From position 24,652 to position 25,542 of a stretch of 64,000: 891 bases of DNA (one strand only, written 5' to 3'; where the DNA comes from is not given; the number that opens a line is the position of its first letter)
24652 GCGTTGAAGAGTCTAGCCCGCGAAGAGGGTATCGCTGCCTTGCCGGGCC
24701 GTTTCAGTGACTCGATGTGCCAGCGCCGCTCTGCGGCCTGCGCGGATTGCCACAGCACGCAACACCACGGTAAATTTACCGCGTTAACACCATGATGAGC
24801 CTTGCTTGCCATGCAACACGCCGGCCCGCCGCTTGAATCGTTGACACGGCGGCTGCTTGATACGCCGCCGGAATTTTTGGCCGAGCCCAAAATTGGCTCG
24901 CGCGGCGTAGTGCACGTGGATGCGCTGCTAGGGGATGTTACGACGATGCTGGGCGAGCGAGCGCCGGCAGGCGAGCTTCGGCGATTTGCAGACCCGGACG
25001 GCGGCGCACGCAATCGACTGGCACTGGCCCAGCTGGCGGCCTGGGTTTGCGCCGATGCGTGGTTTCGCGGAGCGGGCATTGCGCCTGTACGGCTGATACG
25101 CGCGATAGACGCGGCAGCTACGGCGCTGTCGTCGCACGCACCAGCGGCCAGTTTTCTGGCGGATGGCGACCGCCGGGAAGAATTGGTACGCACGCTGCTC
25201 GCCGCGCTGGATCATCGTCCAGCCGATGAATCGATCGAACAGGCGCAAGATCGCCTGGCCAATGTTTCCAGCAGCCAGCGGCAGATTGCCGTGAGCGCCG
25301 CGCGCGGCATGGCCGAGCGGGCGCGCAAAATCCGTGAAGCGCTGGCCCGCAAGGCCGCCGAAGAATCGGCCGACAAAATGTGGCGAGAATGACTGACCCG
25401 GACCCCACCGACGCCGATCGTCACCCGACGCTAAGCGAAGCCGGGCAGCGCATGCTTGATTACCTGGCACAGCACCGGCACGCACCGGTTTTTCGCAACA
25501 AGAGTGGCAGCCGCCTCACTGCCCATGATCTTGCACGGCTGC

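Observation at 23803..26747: Translationally coupled operon: radical SAM/SPASM enzyme, unknown 196-aa protein, PaaK/F390-synthetase-like adenylating enzyme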

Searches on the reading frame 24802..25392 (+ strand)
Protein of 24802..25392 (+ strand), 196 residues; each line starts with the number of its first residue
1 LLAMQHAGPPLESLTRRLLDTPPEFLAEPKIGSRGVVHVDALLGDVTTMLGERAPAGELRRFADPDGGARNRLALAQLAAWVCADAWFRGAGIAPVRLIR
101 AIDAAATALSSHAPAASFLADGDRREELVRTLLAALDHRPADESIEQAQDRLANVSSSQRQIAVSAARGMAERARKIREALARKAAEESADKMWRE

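Call 3: search_protein_families(library=pfam, proteins=[window:24802-25392:+], max_evalue=0.1)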
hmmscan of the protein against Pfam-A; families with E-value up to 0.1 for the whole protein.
window:24802-25392:+ (196 aa): 1 family
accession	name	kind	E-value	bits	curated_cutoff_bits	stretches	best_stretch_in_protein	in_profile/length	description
PF21896.2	Talin_IBS2B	-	0.068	13.5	27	0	141-192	9-58/118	Talin IBS2B domain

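Call 4: search_protein_families(library=ncbifam, proteins=[window:24802-25392:+], max_evalue=0.1)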
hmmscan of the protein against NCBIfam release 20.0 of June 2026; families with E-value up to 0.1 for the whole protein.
window:24802-25392:+ (196 aa): 0 families
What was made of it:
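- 24811..25392 (+): Middle protein, 193 aa, all-alpha with an unmatched fold. It is the constant core partner of the ligase. No Pfam or NCBIfam family (calls 3, 4).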

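Call 6: find_homologous_proteins(query=window:24802-25392:+)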
Query window:24802-25392:+ (196 aa): 583 proteins with E <= 0.001 among 5419 candidates; the best 120 are listed.
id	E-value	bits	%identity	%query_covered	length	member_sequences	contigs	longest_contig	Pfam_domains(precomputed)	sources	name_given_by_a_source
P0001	4.1e-114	396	99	98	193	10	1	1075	-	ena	-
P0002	2.1e-86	306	77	98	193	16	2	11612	-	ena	-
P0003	5.8e-76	272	70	98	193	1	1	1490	-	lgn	-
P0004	3.1e-73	263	68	98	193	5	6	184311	-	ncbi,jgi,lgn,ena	-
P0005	1.9e-72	261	68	98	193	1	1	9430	-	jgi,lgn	-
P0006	5.6e-66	240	65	98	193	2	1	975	-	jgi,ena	-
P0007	2.3e-64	234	63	98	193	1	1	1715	-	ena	-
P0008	7.9e-64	233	62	98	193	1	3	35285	-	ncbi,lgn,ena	-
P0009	1.7e-63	232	62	98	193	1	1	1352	-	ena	-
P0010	8.8e-63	229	61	98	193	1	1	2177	-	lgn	-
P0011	3.1e-62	227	61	98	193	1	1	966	-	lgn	-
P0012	1.5e-61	225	59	98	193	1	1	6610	-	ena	-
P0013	4.0e-61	224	61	98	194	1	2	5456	-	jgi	jgi:hypothetical protein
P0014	8.0e-61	223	58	98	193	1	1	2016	-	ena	-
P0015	2.2e-60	221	58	98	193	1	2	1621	-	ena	-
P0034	1.0e-50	190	53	98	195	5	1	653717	-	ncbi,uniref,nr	ncbi:hypothetical protein ASC94_28895 [Massilia sp. Root418]|uniref:hypothetical protein n=1 Tax=Mas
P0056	1.2e-47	180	53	98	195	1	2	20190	-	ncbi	ncbi:MAG: hypothetical protein V4710_23535 [Verrucomicrobiota bacterium]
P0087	1.3e-45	173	52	98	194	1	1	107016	PF13700.12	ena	-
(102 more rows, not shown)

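Call 9: find_encoding_contigs(protein=P0034, flank=10000, max_places=2)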
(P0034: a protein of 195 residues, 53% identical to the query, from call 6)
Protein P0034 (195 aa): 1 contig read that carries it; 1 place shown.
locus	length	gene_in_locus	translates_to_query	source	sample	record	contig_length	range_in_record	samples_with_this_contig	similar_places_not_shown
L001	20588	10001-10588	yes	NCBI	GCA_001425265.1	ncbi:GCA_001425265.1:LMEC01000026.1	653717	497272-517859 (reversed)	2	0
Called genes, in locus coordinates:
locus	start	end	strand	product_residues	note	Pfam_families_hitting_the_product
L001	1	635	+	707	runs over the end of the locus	PF01138:RNase_PH, PF03725:RNase_PH_C, PF03726:PNPase, PF01138:RNase_PH, PF00013:KH_1, PF00575:S1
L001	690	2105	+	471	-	-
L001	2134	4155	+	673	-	-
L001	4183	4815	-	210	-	-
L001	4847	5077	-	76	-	-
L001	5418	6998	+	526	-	PF07726:AAA_3 (weak), PF17863:AAA_lid_2 (weak)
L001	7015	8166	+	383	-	-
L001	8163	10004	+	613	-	-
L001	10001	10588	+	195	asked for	-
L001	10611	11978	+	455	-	PF00501:AMP-binding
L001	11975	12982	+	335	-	PF13521:AAA_28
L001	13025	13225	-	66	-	PF04328:Sel_put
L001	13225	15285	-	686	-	PF02554:CstA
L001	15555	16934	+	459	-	PF08269:dCache_2, PF17200:sCache_2, PF17201:Cache_3-Cache_2, PF07730:HisKA_3, PF13581:HATPase_c_2 (weak), PF02518:HATPase_c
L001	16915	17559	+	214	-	PF00072:Response_reg, PF00196:GerE, PF08281:Sigma70_r4_2 (weak)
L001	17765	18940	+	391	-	PF08668:HDOD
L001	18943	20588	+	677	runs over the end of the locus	PF00989:PAS, PF08447:PAS_3 (weak), PF08448:PAS_4, PF13426:PAS_9, PF00990:GGDEF, PF00563:EAL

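Call 10: find_encoding_contigs(protein=P0056, flank=10000, max_places=2)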
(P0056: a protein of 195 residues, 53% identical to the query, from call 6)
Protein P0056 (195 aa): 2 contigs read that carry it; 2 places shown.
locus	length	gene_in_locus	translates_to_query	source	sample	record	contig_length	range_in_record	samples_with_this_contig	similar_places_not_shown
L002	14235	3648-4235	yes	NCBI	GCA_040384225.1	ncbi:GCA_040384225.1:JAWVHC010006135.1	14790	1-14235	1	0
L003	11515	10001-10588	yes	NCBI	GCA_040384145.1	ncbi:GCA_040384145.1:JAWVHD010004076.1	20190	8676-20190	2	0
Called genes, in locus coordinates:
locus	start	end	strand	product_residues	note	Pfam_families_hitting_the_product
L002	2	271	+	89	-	?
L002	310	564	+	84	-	-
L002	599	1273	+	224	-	-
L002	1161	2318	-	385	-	-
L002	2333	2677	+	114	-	-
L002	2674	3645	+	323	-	PF04055:Radical_SAM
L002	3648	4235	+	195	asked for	-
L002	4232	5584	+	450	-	PF00501:AMP-binding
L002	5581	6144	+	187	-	PF04973:NMN_transporter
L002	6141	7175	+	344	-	PF13521:AAA_28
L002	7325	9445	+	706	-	PF22527:DEXQc_Suv3, PF00271:Helicase_C, PF12513:SUV3_C (weak)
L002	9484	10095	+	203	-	PF13759:2OG-FeII_Oxy_5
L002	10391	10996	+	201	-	PF20791:Acyl-ACP_TE_C (weak), PF13279:4HBT_2, PF03061:4HBT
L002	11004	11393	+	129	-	-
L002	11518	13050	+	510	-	PF02310:B12-binding, PF04055:Radical_SAM, PF13311:DUF4080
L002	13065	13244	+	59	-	-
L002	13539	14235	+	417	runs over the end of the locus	?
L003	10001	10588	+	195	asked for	-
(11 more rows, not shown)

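Call 11: find_encoding_contigs(protein=P0087, flank=10000, max_places=2)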
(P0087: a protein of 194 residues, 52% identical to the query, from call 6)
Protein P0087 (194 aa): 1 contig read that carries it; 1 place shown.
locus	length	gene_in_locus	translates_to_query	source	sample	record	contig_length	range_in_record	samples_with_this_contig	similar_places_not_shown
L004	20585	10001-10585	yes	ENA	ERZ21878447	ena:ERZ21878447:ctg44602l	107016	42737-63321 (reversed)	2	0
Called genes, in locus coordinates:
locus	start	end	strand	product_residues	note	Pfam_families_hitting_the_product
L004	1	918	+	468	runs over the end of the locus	-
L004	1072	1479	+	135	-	-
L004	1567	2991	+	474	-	-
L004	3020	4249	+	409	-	-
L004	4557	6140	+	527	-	PF07726:AAA_3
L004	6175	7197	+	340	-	-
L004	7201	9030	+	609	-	-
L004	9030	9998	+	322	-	PF04055:Radical_SAM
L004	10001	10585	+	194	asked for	PF13700:DUF4158 (weak)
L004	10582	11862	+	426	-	PF00501:AMP-binding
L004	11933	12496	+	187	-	PF04973:NMN_transporter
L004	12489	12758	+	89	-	-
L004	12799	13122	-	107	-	-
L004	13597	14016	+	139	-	-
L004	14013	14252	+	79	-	PF08719:NADAR (weak)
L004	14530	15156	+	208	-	PF00293:NUDIX, PF19368:WHD_AraR, PF21906:WHD_NrtR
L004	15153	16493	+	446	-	PF20274:cREC_REC, PF03747:ADP_ribosyl_GH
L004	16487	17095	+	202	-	PF13672:PP2C_2 (weak), PF07228:SpoIIE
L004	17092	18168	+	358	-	PF03747:ADP_ribosyl_GH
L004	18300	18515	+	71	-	-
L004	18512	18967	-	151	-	-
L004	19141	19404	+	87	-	PF07366:SnoaL, PF12680:SnoaL_2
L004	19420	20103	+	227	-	-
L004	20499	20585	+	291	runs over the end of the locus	PF00657:Lipase_GDSL, PF13472:Lipase_GDSL_2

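Call 14: search_protein_families(library=padloc, proteins=[window:24811-25392:+, L004:4557-6140:+, L004:6175-7197:+, L004:7201-9030:+, L002:6141-7175:+], max_evalue=0.01)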
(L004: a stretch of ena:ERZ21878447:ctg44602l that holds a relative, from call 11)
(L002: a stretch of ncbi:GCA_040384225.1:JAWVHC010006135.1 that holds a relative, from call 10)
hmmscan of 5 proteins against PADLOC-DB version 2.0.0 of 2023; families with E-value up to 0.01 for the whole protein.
window:24811-25392:+ (193 aa): 0 families

L004:4557-6140:+ (527 aa): 0 families

L004:6175-7197:+ (340 aa): 0 families

L004:7201-9030:+ (609 aa): 0 families

L002:6141-7175:+ (344 aa): 0 families

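Call 18: find_related_loci(query=A1, collection=genome_contigs, flank=10000)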
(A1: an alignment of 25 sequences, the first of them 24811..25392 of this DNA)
Query A1 (193 aa) in genome_contigs; peptide patterns used: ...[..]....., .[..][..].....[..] (x = any residue, [..] = any of these).
599 stretches matched a pattern (row limit reached: there are more); 298 encode a relative of the query (tblastn E <= 1e-3); the best 80 are kept; 80 distinct loci.
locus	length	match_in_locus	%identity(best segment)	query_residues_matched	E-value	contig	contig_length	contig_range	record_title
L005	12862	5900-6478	77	1-193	3e-85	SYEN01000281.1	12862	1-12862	MAG: Burkholderiales bacterium isolate F1-60-MAGs044 F1-60__c322950, whole genome shotgun sequence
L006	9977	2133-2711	76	1-193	2e-84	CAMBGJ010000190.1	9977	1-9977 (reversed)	MAG: Bordetella parapertussis isolate TH-11nov19-54 genome assembly, contig: TH-11nov19-C16938, whole genome shotgun seq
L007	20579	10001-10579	68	1-193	4e-76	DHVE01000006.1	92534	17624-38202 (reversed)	MAG TPA_asm: Betaproteobacteria bacterium UBA5216 UBA5216_contig_571, whole genome shotgun sequence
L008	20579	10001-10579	62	1-193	2e-65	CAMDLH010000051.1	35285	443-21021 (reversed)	MAG: Bordetella parapertussis isolate TH-11nov19-107 genome assembly, contig: TH-11nov19-C2753, whole genome shotgun seq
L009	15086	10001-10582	55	1-193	4e-57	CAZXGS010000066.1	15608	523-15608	MAG TPA_asm: uncultured Gammaproteobacteria bacterium isolate SRP263991_co5_119 genome assembly, contig: NODE_7335_lengt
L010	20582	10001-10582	53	1-193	2e-56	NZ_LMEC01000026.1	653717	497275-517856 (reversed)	Massilia sp. Root418 contig_9, whole genome shotgun sequence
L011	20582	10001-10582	53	1-193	1e-55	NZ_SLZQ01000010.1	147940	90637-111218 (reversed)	Paucimonas lemoignei strain DSM 7445 Ga0244659_110, whole genome shotgun sequence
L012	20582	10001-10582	54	1-193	6e-54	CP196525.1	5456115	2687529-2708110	Telluria sp. B2 chromosome, complete genome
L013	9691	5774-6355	50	1-193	6e-52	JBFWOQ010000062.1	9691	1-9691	MAG: Porticoccaceae bacterium isolate CA_2019_TPBF_14 NODE_28840_length_9691_cov_4.273735_TPBF, whole genome shotgun seq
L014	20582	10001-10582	53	1-193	5e-51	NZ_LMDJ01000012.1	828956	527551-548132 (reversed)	Massilia sp. Root351 contig_2, whole genome shotgun sequence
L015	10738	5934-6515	49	1-193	1e-50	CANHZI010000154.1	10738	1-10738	MAG: Oxalobacteraceae bacterium isolate RE-4nov15-228 genome assembly, contig: RE-4nov15-C10720, whole genome shotgun se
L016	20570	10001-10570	51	1-193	6e-50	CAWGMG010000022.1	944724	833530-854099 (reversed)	MAG: uncultured Verrucomicrobiae bacterium isolate MFD01213.bin.2.156 genome assembly, contig: contig_4037, whole genome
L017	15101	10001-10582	50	1-193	8e-50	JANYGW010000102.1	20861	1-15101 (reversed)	MAG: Massilia sp. isolate 341R_metabinner_93_sub 341R_k141_98602, whole genome shotgun sequence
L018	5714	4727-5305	47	1-193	9e-50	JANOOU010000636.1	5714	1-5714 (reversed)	MAG: Gammaproteobacteria bacterium isolate VAR_43_metabat_104 VAR_43_k141_3285109, whole genome shotgun sequence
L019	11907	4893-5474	52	1-193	4e-48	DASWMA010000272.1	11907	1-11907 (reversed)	MAG TPA_asm: Longimicrobium sp. isolate SMAG_U3375 k141_58968, whole genome shotgun sequence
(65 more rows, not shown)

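Call 20: search_protein_families(library=pfam, proteins=[L004:4557-6140:+, L004:6175-7197:+, L004:7201-9030:+, L004:11933-12496:+, L002:6141-7175:+, L001:8163-10004:+, L004:1567-2991:+, L004:3020-4249:+], max_evalue=1)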
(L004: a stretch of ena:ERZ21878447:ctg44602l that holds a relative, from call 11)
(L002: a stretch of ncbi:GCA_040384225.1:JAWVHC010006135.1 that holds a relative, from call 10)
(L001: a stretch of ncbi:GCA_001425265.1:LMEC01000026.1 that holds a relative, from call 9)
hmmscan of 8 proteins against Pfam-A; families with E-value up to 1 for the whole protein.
L004:4557-6140:+ (527 aa): 7 families
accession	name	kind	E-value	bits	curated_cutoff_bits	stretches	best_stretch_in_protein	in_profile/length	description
PF07726.17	AAA_3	-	1.4e-07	31.9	27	1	118-254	3-129/131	ATPase family associated with various cellular activities (AAA)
PF17863.7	AAA_lid_2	-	0.00024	21.2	22.7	1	378-418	19-59/74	AAA lid domain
PF07728.20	AAA_5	-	0.02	15.3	22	1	118-253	3-138/139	AAA domain (dynein-related subfamily)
PF13245.12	AAA_19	-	0.065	13.9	25.1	0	112-214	9-116/134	AAA domain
PF17856.7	TIP49_C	-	0.14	12.7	24.5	1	351-404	11-60/66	TIP49 AAA-lid domain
PF00528.27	BPD_transp_1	-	0.23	11.6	26.4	1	99-155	29-81/184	Binding-protein-dependent transport system inner membrane component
PF00004.35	AAA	-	0.24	12.3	21.2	1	118-258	2-127/131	ATPase family associated with various cellular activities (AAA)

L004:6175-7197:+ (340 aa): 1 family
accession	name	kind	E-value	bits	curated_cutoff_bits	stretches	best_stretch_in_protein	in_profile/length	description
PF21040.3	CEP104-like_TOG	-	0.031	14.9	24.3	1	41-133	47-143/208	Centrosomal protein CEP104-like, TOG domain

L004:7201-9030:+ (609 aa): 1 family
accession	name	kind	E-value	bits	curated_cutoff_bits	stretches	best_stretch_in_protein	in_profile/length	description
PF13519.12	VWA_2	-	0.071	14.2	27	1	413-493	5-88/107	von Willebrand factor type A domain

L004:11933-12496:+ (187 aa): 1 family
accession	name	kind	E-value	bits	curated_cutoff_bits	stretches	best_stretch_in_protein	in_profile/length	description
PF04973.17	NMN_transporter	-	1.2e-45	156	27.3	1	5-181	3-175/175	Nicotinamide mononucleotide transporter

L002:6141-7175:+ (344 aa): 4 families
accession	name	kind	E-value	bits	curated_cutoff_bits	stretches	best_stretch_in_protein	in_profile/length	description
PF13521.12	AAA_28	-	6.3e-32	111.5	27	1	179-332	1-164/164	AAA domain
PF01467.32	CTP_transf_like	-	0.0014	19.2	21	1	7-158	1-131/133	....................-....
PF01747.23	ATP-sulfurylase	-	0.087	12.7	24.3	1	14-37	30-53/212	ATP-sulfurylase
PF13671.12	AAA_33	-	0.2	12.4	27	0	182-214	4-38/143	AAA domain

L001:8163-10004:+ (613 aa): 1 family
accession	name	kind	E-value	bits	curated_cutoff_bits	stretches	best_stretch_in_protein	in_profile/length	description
PF13519.12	VWA_2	-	0.21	12.6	27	1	414-510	5-105/107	von Willebrand factor type A domain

L004:1567-2991:+ (474 aa): 0 families

L004:3020-4249:+ (409 aa): 4 families
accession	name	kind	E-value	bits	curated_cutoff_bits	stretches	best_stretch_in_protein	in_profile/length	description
PF22701.2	Mala_s_1-like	-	2e-07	31.4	27.5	1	38-138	63-159/195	Mal s 1 allergenic protein-like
PF01436.27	NHL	-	2.4e-05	24.6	20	1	18-40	4-26/28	NHL repeat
PF25021.1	TEN_NHL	-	0.083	12.3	27.1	0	109-146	141-177/357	Teneurin NHL domain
PF15492.12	Nbas_N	-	0.16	11.7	27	1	160-208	49-96/281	Neuroblastoma-amplified sequence, N terminal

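Call 21: search_protein_families(library=ncbifam, proteins=[L004:4557-6140:+, L004:6175-7197:+, L004:7201-9030:+, L004:11933-12496:+, L002:6141-7175:+, L001:8163-10004:+], max_evalue=1)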
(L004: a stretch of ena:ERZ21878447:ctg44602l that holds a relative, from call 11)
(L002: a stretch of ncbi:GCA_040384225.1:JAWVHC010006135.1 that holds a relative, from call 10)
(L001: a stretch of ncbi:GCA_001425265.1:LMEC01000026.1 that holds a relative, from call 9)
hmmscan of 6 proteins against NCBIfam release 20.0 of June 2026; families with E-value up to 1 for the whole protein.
L004:4557-6140:+ (527 aa): 1 family
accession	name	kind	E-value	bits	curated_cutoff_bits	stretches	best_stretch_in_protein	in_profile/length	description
NF051474.1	APH_3p_Ia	exception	0.074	12.1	625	1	220-269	84-132/271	aminoglycoside O-phosphotransferase APH(3')-Ia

L004:6175-7197:+ (340 aa): 0 families

L004:7201-9030:+ (609 aa): 0 families

L004:11933-12496:+ (187 aa): 2 families
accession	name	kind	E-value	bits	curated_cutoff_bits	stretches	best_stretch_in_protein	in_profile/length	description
TIGR01528.1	NMN_trans_PnuC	equivalog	3e-17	63.1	42.45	1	15-181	14-183/187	nicotinamide riboside transporter PnuC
NF011926.0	PRK15397.1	subfamily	3.3e-17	63.1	335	2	12-80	32-102/239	nicotinamide riboside transporter PnuC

L002:6141-7175:+ (344 aa): 13 families
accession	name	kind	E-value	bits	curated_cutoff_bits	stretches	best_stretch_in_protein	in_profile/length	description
TIGR01526.1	nadR_NMN_Atrans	equivalog_domain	2.8e-43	148.4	341.15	1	5-327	3-318/325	nicotinamide-nucleotide adenylyltransferase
NF005988.0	PRK08099.1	equivalog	3.1e-26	92.5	201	2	139-301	193-360/411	multifunctional transcriptional regulator/nicotinamide-nucleotide adenylyltransferase/ribosylnicotinamide kinase NadR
TIGR00125.1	cyt_tran_rel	domain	2.2e-05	24.5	27.7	1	5-38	1-34/65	adenylyltransferase/cytidyltransferase family protein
NF002243.0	PRK01153.1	subfamily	0.00016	21.3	127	1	5-36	2-33/175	nicotinamide-nucleotide adenylyltransferase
TIGR01527.1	arch_NMN_Atrans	equivalog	0.00077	19.1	181.2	1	5-39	1-35/167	nicotinamide-nucleotide adenylyltransferase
NF001985.0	PRK00777.1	subfamily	0.0014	18.7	104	1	5-35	6-36/157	pantetheine-phosphate adenylyltransferase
NF003791.0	PRK05379.2-3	equivalog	0.0037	16.5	409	1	1-39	3-41/340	bifunctional nicotinamide-nucleotide adenylyltransferase/Nudix hydroxylase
NF003787.0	PRK05379.1-4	equivalog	0.017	14.1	449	1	5-38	11-44/346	bifunctional nicotinamide-nucleotide adenylyltransferase/Nudix hydroxylase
NF005994.0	PRK08118.1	equivalog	0.075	13.1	215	1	178-234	2-57/172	DNA topology modulation protein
TIGR00083.1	ribF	equivalog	0.11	11.9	184.35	1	7-34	2-29/290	riboflavin biosynthesis protein RibF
NF003786.0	PRK05379.1-2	equivalog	0.12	11.6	397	1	7-38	18-49/354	bifunctional nicotinamide-nucleotide adenylyltransferase/Nudix hydroxylase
NF004160.0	PRK05627.1-3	equivalog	0.22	10.1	295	1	8-32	20-44/325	bifunctional riboflavin kinase/FAD synthetase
TIGR01510.1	coaD_prev_kdtB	equivalog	0.23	11.5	103.3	1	6-39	2-35/155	pantetheine-phosphate adenylyltransferase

L001:8163-10004:+ (613 aa): 0 families

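Call 29: predict_structure(alignment_id=A1)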
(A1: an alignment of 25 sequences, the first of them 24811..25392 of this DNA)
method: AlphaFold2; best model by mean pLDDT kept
length: 193 residues; sequences in the alignment: 25
mean_pLDDT: 88.7   pTM: 0.77
mean pLDDT of the five models: 88.7, 86.6, 86.5, 86.4, 84.3
residues with pLDDT >= 90: 120; 70-90: 61; 50-70: 12; < 50: 0
segments of 3 or more residues with pLDDT < 50: none
pLDDT, mean of each block of 10 residues (from residue 1): 92 94 90 93 90 90 84 96 92 94 92 94 96 94 89 69 74 87 81 63
secondary structure, 60 per line:
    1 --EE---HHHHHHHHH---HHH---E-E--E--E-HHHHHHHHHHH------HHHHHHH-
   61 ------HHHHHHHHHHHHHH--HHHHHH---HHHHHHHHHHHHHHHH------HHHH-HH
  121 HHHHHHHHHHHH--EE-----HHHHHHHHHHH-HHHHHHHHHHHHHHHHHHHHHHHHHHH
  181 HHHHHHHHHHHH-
elements in order: H8-16 H36-46 H53-59 H67-80 H83-88 H92-107 H114-117 H119-132 H142-152 H154-192
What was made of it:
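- On Amino-group carrier protein (LysW-type) system: The carrier is a 193-aa all-alpha protein (call 29).
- The tail is predicted as a helix continuous with the protein, not a floppy tail (call 29). The middle protein is a confidently folded 193-aa protein, not a peptide (call 29).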

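Call 31: search_protein_representatives(alignment_id=A1)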
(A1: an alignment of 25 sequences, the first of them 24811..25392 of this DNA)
Query: 25 sequences, 194 profile positions. Proteins with E-value up to 0.001 (for the whole library): 691; up to 1e-10: 553; up to 1e-30: 285. The best 150 are listed.
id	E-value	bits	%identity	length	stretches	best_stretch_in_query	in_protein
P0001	4.5e-82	290.5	-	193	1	1-194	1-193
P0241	1.4e-76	272.7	-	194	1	1-194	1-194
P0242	3.0e-72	258.5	-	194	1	1-194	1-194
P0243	3.7e-68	245.1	-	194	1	1-194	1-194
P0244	3.9e-67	241.8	-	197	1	1-194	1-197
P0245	3.7e-66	238.6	-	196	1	1-194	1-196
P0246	9.0e-66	237.4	-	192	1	1-194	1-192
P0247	5.1e-64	231.6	-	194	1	1-194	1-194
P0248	5.3e-64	231.6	-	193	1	1-194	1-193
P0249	2.3e-63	229.5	-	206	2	1-181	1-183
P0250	6.2e-63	228.1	-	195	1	1-194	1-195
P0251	7.3e-63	227.9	-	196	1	1-194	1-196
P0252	9.6e-63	227.5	-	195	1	3-194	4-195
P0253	1.7e-62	226.6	-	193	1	7-194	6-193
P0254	6.5e-62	224.8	-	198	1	3-194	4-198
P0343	2.6e-45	170.6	-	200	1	4-194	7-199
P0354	9.0e-44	165.6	-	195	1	1-194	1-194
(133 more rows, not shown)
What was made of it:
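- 24811..25392 (+): There are 583 homologues and 691 representatives, all about 195 aa and standalone (calls 6, 31).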

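Call 32: fold_search(model_id=the predicted structure, library=pdb)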
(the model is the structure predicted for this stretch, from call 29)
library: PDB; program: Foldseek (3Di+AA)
matches with E <= 10: 140; with E <= 0.001: 0
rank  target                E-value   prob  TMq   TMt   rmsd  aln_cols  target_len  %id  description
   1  9kx0                  8.6e-01  0.10  0.18  0.17  12.8       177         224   13  Crystal structure of CAMP3 factor of Cutibacterium acnes. (released 2025-07-23)
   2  2l7a_MODEL_1_A        9.5e-01  0.10  0.15  0.20  17.5       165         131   16  Solution Structure of the R3 Domain of Talin (released 2011-12-21)
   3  5l0g_C                1.5e+00  0.06  0.16  0.18  17.0       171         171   14  Human metavinculin MVt Q971R, R975D, T978R mutant (residues 959-1134) in complex with PIP2 (released 2016-08-31)
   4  7xge_A                1.6e+00  0.06  0.14  0.16  20.1       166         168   11  Crystal structure of MCL-1 in complex with computationally designed inhibitor protein (released 2022-07-20)
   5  3fyq                  1.9e+00  0.07  0.18  0.19  17.9       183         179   11  Structure of Drosophila melanogaster talin IBS2 domain (residues 1981-2168) (released 2009-02-03)
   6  6za7_A                1.9e+00  0.07  0.22  0.19  12.6       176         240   19  Structure of the apo transcriptional repressor Atu1419 (VanR) from agrobacterium fabrum (released 2020-12-02)
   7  6kkm_G                2.0e+00  0.08  0.19  0.13  11.0       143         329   13  Crystal structure of RbcL-Raf1 complex from Anabaena sp. PCC 7120 (released 2020-05-13)
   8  9bif_S                2.0e+00  0.06  0.16  0.18  16.7       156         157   12  Fab B11-OspCA complex (released 2024-11-20)
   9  4f7g_B                2.0e+00  0.05  0.15  0.17  16.5       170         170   12  Crystal structure of talin autoinhibition complex (released 2012-07-04)
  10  5kra_B                2.2e+00  0.05  0.19  0.16  16.4       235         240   11  Crystal Structure of the ER-alpha Ligand-binding Domain (Y537S) in Complex with DDT and DDE (released 2017-02-15)
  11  5l0g_D                2.3e+00  0.04  0.17  0.18  15.9       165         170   12  Human metavinculin MVt Q971R, R975D, T978R mutant (residues 959-1134) in complex with PIP2 (released 2016-08-31)
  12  1x04                  2.3e+00  0.04  0.15  0.14  23.2       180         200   14  Crystal structure of endophilin BAR domain (mutant) (released 2006-05-02)
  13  6z74_B                2.4e+00  0.06  0.20  0.17  18.8       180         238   19  Structure of the transcriptional repressor Atu1419 (VanR) in complex with a fortuitous citrate from agrobacterium fabr (released 2020-12-02)
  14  7xge_G                2.4e+00  0.04  0.14  0.16  21.0       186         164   12  Crystal structure of MCL-1 in complex with computationally designed inhibitor protein (released 2022-07-20)
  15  6z74_D                2.6e+00  0.06  0.22  0.19  11.3       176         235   19  Structure of the transcriptional repressor Atu1419 (VanR) in complex with a fortuitous citrate from agrobacterium fabr (released 2020-12-02)
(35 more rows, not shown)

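Call 39: search_solved_structures(query=A3, max_evalue=1)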
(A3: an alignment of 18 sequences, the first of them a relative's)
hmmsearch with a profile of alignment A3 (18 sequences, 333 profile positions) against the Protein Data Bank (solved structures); distinct sequences matched with E-value up to 1: 0.

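Call 40: search_solved_structures(query=A1, max_evalue=1)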
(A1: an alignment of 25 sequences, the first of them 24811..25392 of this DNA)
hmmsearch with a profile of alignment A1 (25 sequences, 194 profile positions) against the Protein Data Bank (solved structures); distinct sequences matched with E-value up to 1: 0.

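Call 42: search_solved_structures(query=A5, max_evalue=1, show_alignments=2)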
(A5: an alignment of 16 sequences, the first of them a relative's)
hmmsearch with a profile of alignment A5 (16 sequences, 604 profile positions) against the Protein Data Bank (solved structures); distinct sequences matched with E-value up to 1: 0.
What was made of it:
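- Tried and rejected: PDB profile searches with the middle protein, the 335-aa protein and the HExxH-VWA protein gave no hits (calls 39, 40, 42).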
